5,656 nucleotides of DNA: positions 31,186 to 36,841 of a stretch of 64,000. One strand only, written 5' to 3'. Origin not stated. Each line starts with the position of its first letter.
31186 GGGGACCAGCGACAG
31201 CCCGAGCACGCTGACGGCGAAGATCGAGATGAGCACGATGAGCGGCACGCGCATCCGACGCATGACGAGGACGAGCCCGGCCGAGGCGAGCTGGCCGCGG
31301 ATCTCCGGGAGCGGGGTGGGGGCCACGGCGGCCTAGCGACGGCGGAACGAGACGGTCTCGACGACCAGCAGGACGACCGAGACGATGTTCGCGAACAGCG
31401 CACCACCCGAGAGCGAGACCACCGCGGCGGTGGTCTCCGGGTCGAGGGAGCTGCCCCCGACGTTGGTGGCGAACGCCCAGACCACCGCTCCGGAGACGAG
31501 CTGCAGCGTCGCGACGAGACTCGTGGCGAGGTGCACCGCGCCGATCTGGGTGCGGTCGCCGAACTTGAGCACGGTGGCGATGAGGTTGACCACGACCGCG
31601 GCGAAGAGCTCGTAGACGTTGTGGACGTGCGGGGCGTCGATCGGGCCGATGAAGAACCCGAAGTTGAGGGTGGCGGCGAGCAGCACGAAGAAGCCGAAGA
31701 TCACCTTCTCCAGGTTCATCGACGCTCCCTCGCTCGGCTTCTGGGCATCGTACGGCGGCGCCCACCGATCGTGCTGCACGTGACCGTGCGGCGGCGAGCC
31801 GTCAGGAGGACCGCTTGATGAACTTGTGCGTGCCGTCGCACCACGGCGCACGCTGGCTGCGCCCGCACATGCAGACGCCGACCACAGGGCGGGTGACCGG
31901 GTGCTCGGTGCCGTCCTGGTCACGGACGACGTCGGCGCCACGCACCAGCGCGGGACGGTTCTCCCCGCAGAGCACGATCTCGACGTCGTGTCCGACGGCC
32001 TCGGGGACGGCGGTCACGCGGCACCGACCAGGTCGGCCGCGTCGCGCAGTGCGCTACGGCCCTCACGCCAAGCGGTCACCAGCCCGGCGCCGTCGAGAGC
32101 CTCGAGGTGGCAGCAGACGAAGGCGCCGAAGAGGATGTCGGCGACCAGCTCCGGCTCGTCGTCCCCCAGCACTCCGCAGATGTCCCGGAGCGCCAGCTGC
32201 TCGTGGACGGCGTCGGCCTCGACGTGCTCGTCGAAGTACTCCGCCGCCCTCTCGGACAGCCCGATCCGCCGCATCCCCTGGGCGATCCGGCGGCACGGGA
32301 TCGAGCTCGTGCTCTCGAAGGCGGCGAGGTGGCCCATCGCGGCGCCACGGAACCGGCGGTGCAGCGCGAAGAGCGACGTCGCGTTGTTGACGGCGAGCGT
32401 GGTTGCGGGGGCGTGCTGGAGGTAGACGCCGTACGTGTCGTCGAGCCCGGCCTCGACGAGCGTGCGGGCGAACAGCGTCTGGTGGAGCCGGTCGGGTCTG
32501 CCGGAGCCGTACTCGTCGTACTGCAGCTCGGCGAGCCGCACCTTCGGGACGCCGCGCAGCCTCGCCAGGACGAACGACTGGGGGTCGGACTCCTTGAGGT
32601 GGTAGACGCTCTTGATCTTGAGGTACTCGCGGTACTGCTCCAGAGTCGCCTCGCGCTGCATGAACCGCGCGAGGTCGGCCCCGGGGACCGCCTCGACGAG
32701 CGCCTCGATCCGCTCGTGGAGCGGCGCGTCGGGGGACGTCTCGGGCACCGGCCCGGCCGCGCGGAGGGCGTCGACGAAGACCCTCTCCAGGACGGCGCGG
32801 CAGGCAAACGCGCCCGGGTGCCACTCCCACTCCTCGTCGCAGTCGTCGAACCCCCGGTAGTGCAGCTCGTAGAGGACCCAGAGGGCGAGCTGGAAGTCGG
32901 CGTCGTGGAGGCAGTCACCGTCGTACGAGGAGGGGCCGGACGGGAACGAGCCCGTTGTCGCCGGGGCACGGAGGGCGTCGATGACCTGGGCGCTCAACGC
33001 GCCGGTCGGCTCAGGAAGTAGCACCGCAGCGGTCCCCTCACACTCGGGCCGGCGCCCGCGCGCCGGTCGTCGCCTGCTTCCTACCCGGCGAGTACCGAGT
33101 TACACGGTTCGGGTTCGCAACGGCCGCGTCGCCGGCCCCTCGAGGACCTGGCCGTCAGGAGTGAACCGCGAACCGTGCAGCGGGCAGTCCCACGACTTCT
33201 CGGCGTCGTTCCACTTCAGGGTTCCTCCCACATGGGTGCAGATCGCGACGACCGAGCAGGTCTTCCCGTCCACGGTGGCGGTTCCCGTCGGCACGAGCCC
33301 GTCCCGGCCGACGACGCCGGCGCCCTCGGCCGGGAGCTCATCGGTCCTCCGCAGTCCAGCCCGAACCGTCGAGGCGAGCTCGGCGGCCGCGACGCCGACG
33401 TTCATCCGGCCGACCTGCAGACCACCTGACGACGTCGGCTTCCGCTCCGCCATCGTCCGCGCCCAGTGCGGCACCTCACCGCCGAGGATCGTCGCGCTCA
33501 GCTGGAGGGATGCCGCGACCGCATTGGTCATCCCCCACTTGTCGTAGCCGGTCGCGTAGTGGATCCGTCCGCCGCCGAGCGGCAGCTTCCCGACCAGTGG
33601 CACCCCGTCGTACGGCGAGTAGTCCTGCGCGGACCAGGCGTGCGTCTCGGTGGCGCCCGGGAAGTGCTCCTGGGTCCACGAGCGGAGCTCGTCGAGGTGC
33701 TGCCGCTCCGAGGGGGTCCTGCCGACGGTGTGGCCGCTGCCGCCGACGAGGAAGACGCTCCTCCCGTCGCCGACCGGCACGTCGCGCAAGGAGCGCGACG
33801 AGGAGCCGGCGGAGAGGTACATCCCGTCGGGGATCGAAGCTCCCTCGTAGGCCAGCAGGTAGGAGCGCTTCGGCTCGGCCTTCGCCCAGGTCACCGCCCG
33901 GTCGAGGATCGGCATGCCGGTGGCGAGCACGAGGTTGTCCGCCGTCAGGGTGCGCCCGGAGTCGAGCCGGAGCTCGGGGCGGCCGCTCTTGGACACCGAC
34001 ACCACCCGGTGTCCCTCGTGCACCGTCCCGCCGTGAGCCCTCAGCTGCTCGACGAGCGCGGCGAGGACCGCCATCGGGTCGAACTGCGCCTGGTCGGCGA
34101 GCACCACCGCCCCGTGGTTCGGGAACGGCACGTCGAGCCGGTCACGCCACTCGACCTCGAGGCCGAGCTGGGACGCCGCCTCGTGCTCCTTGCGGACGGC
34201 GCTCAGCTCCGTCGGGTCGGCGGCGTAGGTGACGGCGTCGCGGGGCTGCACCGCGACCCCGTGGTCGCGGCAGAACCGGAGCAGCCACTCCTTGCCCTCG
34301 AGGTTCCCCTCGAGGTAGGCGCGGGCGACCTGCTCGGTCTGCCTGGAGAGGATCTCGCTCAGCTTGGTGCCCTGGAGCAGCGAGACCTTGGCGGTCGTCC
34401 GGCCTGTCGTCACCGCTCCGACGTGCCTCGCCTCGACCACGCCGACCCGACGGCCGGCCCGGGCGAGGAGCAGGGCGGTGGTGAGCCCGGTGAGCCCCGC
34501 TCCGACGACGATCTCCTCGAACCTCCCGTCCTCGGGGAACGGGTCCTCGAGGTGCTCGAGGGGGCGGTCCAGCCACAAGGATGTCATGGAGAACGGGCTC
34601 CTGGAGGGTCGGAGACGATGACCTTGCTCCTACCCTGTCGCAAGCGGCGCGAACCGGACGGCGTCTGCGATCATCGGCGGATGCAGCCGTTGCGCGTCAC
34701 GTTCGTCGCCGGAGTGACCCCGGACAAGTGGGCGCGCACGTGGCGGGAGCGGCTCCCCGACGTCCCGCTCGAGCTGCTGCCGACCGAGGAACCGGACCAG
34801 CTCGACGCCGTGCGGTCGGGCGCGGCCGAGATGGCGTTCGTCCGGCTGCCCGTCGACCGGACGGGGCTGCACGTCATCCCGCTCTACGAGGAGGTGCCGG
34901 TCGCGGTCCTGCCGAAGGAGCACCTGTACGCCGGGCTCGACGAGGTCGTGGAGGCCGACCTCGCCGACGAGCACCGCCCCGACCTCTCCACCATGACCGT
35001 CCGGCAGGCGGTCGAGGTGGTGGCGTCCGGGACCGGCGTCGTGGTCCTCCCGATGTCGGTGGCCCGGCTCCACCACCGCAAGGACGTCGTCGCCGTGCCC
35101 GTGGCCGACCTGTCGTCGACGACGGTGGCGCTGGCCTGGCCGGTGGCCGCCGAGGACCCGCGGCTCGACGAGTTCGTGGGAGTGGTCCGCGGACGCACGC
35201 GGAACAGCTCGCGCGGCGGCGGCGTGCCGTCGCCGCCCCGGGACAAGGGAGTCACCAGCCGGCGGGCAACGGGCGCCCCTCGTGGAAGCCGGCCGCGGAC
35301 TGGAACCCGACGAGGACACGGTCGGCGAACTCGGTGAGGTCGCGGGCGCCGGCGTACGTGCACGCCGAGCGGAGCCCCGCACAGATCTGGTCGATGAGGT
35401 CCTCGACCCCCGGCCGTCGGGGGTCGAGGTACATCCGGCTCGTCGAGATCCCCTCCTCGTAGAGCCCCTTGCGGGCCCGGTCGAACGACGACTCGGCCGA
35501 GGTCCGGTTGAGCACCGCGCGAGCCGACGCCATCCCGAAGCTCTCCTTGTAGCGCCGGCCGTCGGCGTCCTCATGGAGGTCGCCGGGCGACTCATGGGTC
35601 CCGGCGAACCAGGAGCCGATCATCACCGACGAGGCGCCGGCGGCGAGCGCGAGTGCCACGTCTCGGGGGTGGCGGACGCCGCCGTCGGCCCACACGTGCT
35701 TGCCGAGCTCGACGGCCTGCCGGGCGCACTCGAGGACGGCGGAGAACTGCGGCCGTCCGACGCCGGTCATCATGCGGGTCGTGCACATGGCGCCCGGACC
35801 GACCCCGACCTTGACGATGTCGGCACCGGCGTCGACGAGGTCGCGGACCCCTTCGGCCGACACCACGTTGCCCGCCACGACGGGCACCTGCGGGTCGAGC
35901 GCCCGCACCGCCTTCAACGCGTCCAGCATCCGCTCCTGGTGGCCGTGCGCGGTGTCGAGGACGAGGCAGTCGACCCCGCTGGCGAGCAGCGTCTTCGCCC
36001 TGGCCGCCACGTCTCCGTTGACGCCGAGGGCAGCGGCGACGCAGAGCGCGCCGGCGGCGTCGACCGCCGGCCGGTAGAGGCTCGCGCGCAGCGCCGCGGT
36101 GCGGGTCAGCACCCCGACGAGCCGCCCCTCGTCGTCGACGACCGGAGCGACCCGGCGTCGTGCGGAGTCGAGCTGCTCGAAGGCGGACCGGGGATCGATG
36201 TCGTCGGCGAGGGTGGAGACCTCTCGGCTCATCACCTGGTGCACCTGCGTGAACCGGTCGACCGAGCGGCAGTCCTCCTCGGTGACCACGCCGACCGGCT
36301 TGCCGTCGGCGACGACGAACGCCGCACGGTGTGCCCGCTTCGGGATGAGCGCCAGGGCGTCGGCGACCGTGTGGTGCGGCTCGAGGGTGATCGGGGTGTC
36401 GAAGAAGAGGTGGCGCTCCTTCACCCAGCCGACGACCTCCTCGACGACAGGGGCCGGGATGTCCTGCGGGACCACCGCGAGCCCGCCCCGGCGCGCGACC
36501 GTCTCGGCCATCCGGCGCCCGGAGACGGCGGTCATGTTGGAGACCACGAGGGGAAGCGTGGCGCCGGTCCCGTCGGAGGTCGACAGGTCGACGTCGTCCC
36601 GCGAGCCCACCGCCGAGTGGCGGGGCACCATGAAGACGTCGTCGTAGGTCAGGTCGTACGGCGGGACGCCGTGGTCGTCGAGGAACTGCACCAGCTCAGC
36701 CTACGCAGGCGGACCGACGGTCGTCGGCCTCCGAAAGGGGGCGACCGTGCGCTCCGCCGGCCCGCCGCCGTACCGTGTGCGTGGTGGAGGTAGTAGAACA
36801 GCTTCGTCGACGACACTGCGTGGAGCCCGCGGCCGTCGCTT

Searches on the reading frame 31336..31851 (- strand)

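Call 72: search_protein_families(library=pfam, proteins=[window:31336-31851:-], max_evalue=0.00001)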
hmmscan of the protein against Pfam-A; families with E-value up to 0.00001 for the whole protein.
window:31336-31851:- (172 aa): 1 family
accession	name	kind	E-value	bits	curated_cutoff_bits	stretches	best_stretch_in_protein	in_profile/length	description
PF19931.4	DUF6394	-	5.7e-36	123.2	30.8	1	77-166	2-89/89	Family of unknown function (DUF6394)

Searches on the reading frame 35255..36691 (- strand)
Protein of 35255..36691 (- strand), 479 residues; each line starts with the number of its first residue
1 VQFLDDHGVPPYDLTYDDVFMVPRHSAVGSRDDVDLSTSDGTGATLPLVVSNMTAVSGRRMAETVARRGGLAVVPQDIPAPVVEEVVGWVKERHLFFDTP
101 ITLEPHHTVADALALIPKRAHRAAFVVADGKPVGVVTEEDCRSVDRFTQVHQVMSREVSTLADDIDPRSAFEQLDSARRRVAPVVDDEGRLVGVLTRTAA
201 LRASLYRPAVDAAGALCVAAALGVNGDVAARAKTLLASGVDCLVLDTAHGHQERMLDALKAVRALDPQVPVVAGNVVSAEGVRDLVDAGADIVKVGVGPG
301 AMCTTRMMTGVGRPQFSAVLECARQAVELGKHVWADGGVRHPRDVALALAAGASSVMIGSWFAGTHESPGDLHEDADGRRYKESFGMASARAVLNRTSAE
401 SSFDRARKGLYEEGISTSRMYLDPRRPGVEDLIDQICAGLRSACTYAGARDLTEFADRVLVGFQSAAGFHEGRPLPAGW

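Call 72: search_protein_families(library=pfam, proteins=[window:35255-36691:-], max_evalue=0.00001)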
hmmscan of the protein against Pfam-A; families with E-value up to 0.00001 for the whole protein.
window:35255-36691:- (479 aa): 4 families
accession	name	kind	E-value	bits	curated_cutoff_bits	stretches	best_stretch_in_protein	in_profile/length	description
PF00478.31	IMPDH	-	4.7e-97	325.5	25.6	1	14-474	2-344/345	IMP dehydrogenase / GMP reductase domain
PF00571.33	CBS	-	1.9e-17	63.8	24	2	150-204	1-55/57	CBS domain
PF03060.21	NMO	-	6.2e-08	32.8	28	1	261-370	128-233/331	Nitronate monooxygenase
PF01070.24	FMN_dh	-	9e-06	25.4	24.9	0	257-360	208-303/350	FMN-dependent dehydrogenase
